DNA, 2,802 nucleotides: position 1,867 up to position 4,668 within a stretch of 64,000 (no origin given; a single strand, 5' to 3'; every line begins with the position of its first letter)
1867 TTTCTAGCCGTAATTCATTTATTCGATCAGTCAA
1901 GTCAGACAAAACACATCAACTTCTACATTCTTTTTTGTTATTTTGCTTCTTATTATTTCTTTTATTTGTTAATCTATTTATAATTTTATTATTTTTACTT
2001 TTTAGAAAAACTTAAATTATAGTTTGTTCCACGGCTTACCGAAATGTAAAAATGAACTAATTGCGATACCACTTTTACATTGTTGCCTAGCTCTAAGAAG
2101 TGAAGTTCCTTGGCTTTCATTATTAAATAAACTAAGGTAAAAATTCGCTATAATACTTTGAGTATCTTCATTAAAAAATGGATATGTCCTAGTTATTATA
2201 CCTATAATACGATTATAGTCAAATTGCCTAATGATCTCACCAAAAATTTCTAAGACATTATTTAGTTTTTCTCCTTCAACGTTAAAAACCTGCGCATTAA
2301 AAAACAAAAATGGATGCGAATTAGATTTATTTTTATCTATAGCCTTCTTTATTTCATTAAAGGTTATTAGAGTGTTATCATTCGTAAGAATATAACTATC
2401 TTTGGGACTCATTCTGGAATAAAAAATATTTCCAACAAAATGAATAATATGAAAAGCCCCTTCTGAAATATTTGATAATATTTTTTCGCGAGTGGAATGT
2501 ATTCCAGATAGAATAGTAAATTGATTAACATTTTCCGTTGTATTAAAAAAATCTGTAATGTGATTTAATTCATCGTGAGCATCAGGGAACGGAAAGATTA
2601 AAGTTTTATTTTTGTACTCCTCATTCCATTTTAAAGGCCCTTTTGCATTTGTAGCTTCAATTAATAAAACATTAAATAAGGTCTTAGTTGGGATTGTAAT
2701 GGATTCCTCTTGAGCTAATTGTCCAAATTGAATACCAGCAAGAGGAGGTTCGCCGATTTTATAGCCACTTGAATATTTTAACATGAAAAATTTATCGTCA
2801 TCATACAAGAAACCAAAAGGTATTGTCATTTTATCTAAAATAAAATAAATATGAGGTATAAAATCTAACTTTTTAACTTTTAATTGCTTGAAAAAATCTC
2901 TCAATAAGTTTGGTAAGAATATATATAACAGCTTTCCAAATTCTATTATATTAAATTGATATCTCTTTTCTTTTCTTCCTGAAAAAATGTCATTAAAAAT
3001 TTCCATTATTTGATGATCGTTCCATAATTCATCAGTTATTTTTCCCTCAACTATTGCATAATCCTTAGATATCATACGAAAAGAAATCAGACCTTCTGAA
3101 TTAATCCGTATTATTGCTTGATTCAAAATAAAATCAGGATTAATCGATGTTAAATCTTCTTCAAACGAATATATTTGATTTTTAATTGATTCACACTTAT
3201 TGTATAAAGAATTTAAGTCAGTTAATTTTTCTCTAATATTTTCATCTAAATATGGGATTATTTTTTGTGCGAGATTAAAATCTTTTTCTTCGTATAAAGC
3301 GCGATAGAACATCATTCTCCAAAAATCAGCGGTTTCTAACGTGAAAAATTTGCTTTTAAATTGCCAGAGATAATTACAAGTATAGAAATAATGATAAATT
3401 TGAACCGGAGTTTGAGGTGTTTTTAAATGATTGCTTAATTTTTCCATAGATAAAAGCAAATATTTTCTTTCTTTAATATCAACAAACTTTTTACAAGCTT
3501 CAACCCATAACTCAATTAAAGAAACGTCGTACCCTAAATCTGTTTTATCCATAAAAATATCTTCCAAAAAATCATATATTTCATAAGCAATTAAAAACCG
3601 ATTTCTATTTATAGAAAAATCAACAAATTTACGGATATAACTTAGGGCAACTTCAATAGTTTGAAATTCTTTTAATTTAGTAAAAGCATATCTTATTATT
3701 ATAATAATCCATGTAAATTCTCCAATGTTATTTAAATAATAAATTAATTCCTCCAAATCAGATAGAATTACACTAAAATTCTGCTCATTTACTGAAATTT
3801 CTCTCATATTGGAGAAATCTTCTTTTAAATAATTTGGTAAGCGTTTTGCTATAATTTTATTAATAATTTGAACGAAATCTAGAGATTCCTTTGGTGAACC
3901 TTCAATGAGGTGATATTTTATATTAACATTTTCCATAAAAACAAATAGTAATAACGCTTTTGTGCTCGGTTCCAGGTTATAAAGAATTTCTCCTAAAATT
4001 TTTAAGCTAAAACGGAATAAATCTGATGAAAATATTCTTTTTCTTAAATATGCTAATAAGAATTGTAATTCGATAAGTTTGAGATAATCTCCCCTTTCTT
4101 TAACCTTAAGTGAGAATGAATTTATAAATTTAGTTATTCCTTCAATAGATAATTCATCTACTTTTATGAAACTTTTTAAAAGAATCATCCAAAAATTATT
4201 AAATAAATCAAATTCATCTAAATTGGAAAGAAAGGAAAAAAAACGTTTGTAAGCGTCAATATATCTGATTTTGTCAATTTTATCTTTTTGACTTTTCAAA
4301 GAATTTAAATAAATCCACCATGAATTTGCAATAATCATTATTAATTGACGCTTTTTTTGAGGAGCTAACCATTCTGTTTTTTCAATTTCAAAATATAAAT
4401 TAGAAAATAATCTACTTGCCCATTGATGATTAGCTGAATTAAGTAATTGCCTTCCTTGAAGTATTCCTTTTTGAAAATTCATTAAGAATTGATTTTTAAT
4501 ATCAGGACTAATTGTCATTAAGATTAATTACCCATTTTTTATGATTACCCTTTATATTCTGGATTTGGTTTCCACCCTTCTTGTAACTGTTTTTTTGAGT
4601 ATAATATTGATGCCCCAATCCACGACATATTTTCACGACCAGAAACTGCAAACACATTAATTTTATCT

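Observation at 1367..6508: Actin-family gene sits in a tight four-gene operon with uncharacterised partners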

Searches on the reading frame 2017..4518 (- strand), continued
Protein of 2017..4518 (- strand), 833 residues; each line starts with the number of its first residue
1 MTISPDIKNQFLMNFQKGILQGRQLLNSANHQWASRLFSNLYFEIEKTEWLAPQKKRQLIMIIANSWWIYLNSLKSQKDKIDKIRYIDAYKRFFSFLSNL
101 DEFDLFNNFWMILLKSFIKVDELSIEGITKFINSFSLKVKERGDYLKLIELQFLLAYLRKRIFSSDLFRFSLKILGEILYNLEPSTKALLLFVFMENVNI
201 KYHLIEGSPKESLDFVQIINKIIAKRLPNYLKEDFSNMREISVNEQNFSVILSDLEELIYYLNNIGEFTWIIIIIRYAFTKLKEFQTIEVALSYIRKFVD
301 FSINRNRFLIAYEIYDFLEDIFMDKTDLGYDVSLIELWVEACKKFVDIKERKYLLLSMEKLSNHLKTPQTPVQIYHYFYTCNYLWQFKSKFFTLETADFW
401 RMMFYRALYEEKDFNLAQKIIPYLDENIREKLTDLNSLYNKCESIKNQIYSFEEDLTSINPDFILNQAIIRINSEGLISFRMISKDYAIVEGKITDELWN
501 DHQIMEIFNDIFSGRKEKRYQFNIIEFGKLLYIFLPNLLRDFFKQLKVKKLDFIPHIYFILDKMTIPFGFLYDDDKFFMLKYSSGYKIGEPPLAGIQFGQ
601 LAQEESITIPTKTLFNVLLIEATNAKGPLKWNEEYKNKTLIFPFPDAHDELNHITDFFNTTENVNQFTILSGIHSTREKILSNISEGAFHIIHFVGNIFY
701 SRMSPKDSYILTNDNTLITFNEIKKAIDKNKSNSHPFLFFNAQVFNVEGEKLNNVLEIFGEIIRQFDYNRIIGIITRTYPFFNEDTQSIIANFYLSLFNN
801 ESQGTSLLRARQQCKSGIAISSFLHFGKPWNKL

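Call 63: find_encoding_contigs(protein=P0279, flank=8000, max_places=2)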
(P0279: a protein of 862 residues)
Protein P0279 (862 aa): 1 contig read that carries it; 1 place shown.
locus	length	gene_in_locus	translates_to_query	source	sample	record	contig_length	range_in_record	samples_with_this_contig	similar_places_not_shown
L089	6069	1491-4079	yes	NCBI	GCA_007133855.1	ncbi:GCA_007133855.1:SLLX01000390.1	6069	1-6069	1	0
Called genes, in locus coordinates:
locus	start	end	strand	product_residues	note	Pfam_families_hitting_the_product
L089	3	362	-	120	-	?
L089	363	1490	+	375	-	PF00022:Actin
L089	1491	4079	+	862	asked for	-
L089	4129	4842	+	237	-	-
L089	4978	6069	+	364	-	?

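Call 64: find_encoding_contigs(protein=P0256, flank=8000, max_places=2)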
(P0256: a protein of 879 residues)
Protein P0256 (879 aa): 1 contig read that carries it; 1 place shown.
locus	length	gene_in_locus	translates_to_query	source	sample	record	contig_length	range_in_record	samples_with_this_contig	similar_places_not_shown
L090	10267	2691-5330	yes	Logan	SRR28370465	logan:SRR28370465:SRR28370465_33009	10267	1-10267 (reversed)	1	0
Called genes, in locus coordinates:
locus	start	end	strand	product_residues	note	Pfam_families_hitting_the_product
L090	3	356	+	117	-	?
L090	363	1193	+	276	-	-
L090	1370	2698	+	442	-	PF00022:Actin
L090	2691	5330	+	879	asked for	PF12770:CHAT (weak)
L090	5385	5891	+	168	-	-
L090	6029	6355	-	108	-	-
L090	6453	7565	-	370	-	PF01408:GFO_IDH_MocA, PF02894:GFO_IDH_MocA_C, PF22725:GFO_IDH_MocA_C3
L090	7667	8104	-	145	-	-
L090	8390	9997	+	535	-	PF00025:Arf, PF00071:Ras, PF08477:Roc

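Call 67: list_cluster_members(proteins=[P0253, P0259, P0261, P0263, P0265, P0266, P0268, P0272, P0279, P0281])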
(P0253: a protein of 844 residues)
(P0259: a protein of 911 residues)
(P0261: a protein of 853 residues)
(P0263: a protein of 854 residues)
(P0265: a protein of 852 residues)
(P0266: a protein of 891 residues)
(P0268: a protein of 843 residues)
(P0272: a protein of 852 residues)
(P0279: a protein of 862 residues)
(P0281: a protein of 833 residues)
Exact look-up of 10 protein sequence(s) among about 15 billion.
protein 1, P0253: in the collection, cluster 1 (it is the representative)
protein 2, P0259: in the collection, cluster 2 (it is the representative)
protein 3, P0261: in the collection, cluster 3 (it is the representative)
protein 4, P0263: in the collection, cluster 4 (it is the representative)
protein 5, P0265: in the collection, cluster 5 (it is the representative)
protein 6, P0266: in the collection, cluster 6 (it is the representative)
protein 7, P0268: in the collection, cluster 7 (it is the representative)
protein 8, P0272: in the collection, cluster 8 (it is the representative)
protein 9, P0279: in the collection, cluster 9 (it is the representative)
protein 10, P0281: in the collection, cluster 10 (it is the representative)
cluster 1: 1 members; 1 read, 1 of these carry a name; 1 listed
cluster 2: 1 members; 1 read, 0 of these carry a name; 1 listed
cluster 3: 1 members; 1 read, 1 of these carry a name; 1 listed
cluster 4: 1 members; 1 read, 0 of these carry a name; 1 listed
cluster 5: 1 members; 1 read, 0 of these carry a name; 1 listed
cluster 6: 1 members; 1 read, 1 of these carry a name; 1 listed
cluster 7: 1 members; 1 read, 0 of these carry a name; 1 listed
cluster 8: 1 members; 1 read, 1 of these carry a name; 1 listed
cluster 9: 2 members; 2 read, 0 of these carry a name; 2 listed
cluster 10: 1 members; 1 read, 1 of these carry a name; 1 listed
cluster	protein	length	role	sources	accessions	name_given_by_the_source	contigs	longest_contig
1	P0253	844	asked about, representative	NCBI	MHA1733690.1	MAG: hypothetical protein ACTSU5_17210 [Promethearchaeota archaeon]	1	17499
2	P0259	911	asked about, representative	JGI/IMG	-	-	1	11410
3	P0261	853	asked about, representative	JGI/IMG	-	hypothetical protein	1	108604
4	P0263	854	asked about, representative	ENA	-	-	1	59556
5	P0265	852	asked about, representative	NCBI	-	-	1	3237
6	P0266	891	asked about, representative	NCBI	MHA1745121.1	MAG: hypothetical protein ACTSWW_03910 [Promethearchaeota archaeon]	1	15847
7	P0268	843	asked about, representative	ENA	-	-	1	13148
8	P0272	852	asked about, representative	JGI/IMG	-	hypothetical protein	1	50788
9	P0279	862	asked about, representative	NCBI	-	-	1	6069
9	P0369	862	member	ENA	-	-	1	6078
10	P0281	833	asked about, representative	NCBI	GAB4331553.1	MAG: hypothetical protein Kow0069_39160 [Promethearchaeota archaeon]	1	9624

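Call 79: find_encoding_contigs(protein=P0261, flank=10000, max_places=1)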
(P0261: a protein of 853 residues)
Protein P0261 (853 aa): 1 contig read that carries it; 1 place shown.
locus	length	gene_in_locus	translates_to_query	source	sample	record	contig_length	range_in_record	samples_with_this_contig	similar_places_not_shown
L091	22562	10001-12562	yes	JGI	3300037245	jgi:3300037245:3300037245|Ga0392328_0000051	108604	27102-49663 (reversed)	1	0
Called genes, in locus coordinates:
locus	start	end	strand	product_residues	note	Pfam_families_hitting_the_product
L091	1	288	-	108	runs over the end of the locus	-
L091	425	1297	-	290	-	-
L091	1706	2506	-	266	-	-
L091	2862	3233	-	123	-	-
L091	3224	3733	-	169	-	-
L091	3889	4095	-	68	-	PF00808:CBFD_NFYB_HMF (weak)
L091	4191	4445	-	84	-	-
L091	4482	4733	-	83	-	PF00808:CBFD_NFYB_HMF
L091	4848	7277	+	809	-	PF00270:DEAD, PF04851:ResIII, PF21210:RNA_helicase_helical, PF00271:Helicase_C, PF02732:ERCC4, PF12826:HHH_2, PF14520:HHH_5 (weak)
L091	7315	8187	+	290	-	PF02811:PHP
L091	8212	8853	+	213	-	-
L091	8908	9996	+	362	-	PF00022:Actin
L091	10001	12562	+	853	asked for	-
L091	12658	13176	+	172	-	-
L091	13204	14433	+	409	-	-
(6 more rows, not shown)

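Call 80: find_encoding_contigs(protein=P0272, flank=10000, max_places=1)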
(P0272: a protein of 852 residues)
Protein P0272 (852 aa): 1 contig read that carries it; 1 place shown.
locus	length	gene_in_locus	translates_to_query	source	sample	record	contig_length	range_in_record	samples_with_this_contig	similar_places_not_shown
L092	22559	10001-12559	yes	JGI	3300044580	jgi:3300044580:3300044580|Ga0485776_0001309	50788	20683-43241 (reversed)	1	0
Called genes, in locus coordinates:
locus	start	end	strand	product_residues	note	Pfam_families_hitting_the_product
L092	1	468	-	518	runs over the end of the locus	PF00587:tRNA-synt_2b, PF03129:HGTP_anticodon, PF09180:ProRS-C_1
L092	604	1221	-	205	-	PF12840:HTH_20 (faint), PF13412:HTH_24 (faint), PF24266:HTH_HVO_0163_N, PF25212:HVO_A0114 (faint), PF12802:MarR_2 (faint)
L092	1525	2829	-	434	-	PF05221:AdoHcyase, PF00670:AdoHcyase_NAD, PF02826:2-Hacid_dh_C (weak)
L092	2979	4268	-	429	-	PF06050:HGD-D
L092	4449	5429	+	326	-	PF01037:AsnC_trans_reg (weak)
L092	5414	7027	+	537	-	PF00118:Cpn60_TCP1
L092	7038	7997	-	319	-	PF03547:Mem_trans (faint)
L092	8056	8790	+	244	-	-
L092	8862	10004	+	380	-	PF00022:Actin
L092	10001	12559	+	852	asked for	-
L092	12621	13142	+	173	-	-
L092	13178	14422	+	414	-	-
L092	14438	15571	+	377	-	PF13088:BNR_2, PF02012:BNR (faint)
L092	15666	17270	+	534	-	PF00561:Abhydrolase_1, PF12146:Hydrolase_4, PF12697:Abhydrolase_6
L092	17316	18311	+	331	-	PF00291:PALP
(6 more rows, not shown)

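Call 81: find_encoding_contigs(protein=P0266, flank=10000, max_places=1)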
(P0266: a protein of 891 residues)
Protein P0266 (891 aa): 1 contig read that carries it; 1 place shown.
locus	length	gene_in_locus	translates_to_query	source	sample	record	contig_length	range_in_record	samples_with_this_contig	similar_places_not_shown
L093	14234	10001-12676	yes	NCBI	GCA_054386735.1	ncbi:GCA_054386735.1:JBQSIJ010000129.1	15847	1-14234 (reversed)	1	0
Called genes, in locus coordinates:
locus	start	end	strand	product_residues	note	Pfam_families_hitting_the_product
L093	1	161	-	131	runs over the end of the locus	-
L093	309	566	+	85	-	PF26485:DUF8156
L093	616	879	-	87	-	PF05016:ParE_toxin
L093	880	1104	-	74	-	PF24434:DUF7557 (weak)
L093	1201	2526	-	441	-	-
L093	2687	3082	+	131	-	PF03625:DUF302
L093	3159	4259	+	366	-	PF00753:Lactamase_B, PF00581:Rhodanese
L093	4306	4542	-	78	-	PF00125:Histone (weak), PF02969:TAF (weak), PF00808:CBFD_NFYB_HMF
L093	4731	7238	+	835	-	PF00270:DEAD, PF04851:ResIII, PF21210:RNA_helicase_helical, PF00271:Helicase_C, PF02732:ERCC4, PF12826:HHH_2 (weak), PF14520:HHH_5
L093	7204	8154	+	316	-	-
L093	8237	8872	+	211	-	-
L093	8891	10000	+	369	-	PF00022:Actin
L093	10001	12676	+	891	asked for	-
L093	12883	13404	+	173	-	-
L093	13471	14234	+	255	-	?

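Call 95: find_encoding_contigs(protein=P0121, flank=1000, max_places=3)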
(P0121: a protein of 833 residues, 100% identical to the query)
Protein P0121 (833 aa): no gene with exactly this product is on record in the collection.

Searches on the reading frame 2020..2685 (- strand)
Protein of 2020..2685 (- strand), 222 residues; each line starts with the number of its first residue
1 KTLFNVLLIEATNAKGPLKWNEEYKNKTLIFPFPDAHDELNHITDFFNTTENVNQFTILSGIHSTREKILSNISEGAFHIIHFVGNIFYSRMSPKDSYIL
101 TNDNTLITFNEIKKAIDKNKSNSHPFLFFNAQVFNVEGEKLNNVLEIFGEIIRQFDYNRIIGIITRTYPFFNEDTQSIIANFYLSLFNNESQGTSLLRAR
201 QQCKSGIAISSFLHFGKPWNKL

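Call 47: search_solved_structures(query=A6, max_evalue=10, show_alignments=4)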
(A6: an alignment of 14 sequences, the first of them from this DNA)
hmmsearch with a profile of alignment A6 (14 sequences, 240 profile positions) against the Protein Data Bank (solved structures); distinct sequences matched with E-value up to 10: 3.
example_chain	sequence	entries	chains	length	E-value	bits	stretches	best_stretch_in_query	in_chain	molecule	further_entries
3g6n_A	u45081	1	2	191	0.65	12.6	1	132-166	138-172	Peptide deformylase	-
3cmd_A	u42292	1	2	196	0.68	12.5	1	132-166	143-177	Peptide deformylase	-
2os1_A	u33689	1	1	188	1.2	11.7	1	132-166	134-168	Peptide deformylase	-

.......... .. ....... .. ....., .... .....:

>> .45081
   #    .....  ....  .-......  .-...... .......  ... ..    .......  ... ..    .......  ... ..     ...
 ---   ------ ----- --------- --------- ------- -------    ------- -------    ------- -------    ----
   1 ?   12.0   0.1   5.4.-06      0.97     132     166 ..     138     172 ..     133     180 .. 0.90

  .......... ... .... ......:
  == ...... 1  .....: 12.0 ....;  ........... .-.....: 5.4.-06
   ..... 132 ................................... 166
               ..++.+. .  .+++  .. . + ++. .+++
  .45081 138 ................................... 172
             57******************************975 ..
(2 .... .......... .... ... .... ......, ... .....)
